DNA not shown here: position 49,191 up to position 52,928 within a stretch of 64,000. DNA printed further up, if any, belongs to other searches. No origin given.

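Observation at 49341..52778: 1145-aa single-chain GGDEF - STAND ATPase - TPR protein: diguanylate cyclase as the effector of a STAND-type sensor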

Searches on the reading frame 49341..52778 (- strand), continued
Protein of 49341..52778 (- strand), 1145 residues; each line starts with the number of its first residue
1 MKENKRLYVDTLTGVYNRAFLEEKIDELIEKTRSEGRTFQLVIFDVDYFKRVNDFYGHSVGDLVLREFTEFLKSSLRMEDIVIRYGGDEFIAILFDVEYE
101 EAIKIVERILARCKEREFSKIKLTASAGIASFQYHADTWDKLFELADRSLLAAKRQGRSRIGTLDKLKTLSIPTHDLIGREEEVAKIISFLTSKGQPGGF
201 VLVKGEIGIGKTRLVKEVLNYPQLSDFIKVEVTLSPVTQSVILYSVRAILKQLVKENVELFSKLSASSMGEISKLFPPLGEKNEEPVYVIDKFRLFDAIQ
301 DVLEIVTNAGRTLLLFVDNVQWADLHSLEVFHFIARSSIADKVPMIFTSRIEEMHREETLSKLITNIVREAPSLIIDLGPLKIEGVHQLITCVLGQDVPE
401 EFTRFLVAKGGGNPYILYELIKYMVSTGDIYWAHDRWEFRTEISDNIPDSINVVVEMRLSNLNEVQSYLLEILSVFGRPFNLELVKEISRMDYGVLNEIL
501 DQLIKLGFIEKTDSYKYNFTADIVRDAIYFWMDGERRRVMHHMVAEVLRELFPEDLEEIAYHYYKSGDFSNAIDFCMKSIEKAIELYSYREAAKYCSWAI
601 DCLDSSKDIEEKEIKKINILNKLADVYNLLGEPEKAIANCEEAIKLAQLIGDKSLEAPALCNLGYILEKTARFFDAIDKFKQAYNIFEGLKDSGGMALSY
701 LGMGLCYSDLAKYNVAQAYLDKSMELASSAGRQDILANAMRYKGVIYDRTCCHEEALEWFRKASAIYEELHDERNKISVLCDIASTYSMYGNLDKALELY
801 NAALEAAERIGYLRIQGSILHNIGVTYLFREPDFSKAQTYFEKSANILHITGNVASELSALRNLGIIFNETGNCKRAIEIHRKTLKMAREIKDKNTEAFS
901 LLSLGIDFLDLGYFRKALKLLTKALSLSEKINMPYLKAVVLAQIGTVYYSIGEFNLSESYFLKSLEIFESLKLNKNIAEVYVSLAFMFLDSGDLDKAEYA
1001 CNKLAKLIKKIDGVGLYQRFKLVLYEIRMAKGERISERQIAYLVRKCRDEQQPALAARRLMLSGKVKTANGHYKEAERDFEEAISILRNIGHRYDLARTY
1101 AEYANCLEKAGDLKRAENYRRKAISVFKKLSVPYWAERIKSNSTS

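Call 22: find_encoding_contigs(protein=P0023, flank=8000, max_places=2)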
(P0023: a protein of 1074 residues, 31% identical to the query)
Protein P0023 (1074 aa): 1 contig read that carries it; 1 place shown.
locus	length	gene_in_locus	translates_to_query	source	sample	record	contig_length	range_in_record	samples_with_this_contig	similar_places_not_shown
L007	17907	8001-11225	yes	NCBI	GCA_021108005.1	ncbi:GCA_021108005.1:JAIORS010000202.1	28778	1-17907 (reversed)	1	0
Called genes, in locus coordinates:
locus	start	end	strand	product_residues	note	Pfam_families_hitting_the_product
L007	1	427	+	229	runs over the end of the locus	PF14559:TPR_19 (faint), PF07719:TPR_2 (faint), PF13424:TPR_12 (faint), PF13428:TPR_14 (faint)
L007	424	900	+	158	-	PF01220:DHquinase_II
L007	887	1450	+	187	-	PF08207:EFP_N, PF01132:EFP, PF09285:Elong-fact-P_C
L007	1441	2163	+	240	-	PF00535:Glycos_transf_2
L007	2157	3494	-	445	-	PF02113:Peptidase_S13, PF13354:Beta-lactamase2 (faint)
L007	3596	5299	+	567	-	PF13145:Rotamase_2 (faint)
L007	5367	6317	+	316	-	-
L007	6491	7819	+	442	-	PF01546:Peptidase_M20, PF07687:M20_dimer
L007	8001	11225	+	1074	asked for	PF00990:GGDEF, PF13191:AAA_16, PF10602:RPN7 (faint), PF17874:TPR_MalT (faint), PF00515:TPR_1 (faint), PF07719:TPR_2 (faint), PF13176:TPR_7 (faint), PF13424:TPR_12, +4 more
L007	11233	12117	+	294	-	PF01545:Cation_efflux, PF16916:ZT_dimer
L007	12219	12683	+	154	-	PF01161:PBP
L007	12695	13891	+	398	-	PF00266:Aminotran_5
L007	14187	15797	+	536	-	PF22842:Pel9A-like_beta_helix, PF13229:Beta_helix, PF05048:NosD (weak), PF18962:Por_Secre_tail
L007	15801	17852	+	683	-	PF18962:Por_Secre_tail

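Call 23: find_encoding_contigs(protein=P0041, flank=8000, max_places=2)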
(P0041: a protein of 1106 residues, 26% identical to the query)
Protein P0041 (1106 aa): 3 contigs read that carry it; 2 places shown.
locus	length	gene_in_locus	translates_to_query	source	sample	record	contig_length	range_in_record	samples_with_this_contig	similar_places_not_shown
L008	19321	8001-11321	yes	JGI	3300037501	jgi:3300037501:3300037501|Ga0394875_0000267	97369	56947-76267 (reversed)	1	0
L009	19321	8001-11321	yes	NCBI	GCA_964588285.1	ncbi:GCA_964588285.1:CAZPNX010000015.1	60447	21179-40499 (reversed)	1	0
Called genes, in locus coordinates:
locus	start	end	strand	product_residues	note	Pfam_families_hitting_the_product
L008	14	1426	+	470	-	PF02874:ATP-synt_ab_N, PF00006:ATP-synt_ab, PF22919:ATP-synt_VA_C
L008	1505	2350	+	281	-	-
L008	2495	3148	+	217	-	PF01813:ATP-synt_D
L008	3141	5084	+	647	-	PF20094:GWxTD_dom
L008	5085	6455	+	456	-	PF20094:GWxTD_dom (weak)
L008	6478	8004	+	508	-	PF00221:Lyase_aromatic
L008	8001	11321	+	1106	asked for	PF00990:GGDEF, PF13191:AAA_16, PF13401:AAA_22, PF00515:TPR_1 (weak), PF07719:TPR_2 (weak), PF13424:TPR_12, PF13424:TPR_12, PF17874:TPR_MalT, +10 more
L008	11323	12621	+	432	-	PF16491:Peptidase_M48_N, PF01435:Peptidase_M48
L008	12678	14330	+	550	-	PF17391:Urocanase_N, PF01175:Urocanase, PF17392:Urocanase_C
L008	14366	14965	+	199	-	PF03783:CsgG (faint)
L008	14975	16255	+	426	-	PF01979:Amidohydro_1, PF07969:Amidohydro_3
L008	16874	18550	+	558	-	PF07837:FTCD_N, PF02971:FTCD, PF04961:FTCD_C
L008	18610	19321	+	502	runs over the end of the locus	PF00515:TPR_1 (faint), PF07719:TPR_2 (faint), PF13174:TPR_6 (faint), PF13176:TPR_7 (faint), PF13181:TPR_8 (faint), PF13371:TPR_9 (faint), PF13414:TPR_11 (faint), PF13424:TPR_12 (faint), +5 more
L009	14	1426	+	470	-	PF02874:ATP-synt_ab_N, PF00006:ATP-synt_ab, PF22919:ATP-synt_VA_C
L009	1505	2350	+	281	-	-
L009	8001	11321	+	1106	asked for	PF00990:GGDEF, PF13191:AAA_16, PF13401:AAA_22, PF00515:TPR_1 (weak), PF07719:TPR_2 (weak), PF13424:TPR_12, PF13424:TPR_12, PF17874:TPR_MalT, +10 more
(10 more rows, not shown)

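Call 29: find_related_loci(query=A2, collection=genome_contigs, flank=6000)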
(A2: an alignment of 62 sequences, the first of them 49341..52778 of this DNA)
Query A2 (1145 aa) in genome_contigs; peptide patterns used: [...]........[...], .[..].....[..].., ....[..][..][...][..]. (x = any residue, [..] = any of these).
600 stretches matched a pattern (row limit reached: there are more); 595 encode a relative of the query (tblastn E <= 1e-3); the best 80 are kept; 80 distinct loci.
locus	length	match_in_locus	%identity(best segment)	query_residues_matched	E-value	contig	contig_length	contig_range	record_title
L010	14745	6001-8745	27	5-998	4e-84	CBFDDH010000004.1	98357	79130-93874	MAG TPA_asm: uncultured bacterium isolate SRR26215679_binner123_Refined_94 genome assembly, contig: ERZ25073473.35, whol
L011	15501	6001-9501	27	5-1012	6e-31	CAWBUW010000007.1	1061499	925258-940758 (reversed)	MAG: uncultured Chloroflexia bacterium isolate MFD03899.bin.1.41 genome assembly, contig: contig_14422, whole genome sho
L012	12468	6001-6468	41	10-161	1e-26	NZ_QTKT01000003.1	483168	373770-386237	Marinobacter lipolyticus strain AESS41 NODE_3_length_483168_cov_58.2649, whole genome shotgun sequence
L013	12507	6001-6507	33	9-173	1e-26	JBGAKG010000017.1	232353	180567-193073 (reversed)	MAG: Polyangiaceae bacterium isolate MAG_AAO_H125.35 AAOH125-35_opera_contig_262, whole genome shotgun sequence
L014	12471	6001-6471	39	10-161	9e-27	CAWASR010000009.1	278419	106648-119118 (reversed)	MAG: uncultured Alphaproteobacteria bacterium isolate MFD02416.bin.1.385 genome assembly, contig: contig_12559, whole ge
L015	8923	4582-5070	39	2-160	2e-26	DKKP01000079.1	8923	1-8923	MAG TPA_asm: Anaerolineales bacterium UBA6663 UBA6663_contig_24954, whole genome shotgun sequence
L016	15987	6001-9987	40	9-963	4e-26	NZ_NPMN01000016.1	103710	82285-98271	Tissierella sp. P1 contig00016, whole genome shotgun sequence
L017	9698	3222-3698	36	9-161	6e-26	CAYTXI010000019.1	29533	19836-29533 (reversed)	MAG TPA_asm: uncultured Bauldia sp. isolate SRP214966_co7_275 genome assembly, contig: NODE_914_length_29533_cov_11.2691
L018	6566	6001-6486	38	4-161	7e-26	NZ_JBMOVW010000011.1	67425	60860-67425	Arcobacter sp. YIC-310 Scaffold11, whole genome shotgun sequence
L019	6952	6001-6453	36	9-159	2e-25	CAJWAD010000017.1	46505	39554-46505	MAG TPA_asm: uncultured Oleiphilus sp. isolate SRR5469033_bin.29_MetaBAT_v2.12.1_MAG genome assembly, contig: NODE_441_l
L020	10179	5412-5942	36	3-167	1e-25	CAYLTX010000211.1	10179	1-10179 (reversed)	MAG TPA_asm: uncultured Bradymonadales bacterium isolate SRP332253_co1_289 genome assembly, contig: NODE_11075_length_10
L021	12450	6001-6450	39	9-159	1e-25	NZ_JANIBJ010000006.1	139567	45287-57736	Methylomonas subterranea strain SURF-2 SURF2.00006, whole genome shotgun sequence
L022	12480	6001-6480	35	4-161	4e-25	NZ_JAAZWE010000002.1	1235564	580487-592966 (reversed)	Saccharibacillus endophyticus strain CCM 8702 NODE_2_length_1235654_cov_105.234312, whole genome shotgun sequence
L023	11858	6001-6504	34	9-166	3e-25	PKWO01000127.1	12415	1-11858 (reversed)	MAG: Oxalobacteraceae bacterium isolate palsa_996 73.20120500_P28.43_contig_58069, whole genome shotgun sequence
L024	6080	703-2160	38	10-173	2e-25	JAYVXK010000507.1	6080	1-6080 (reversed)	MAG: Myxococcales bacterium isolate GL85_DN_concoct_3 GL85_DN_concoct_3_506, whole genome shotgun sequence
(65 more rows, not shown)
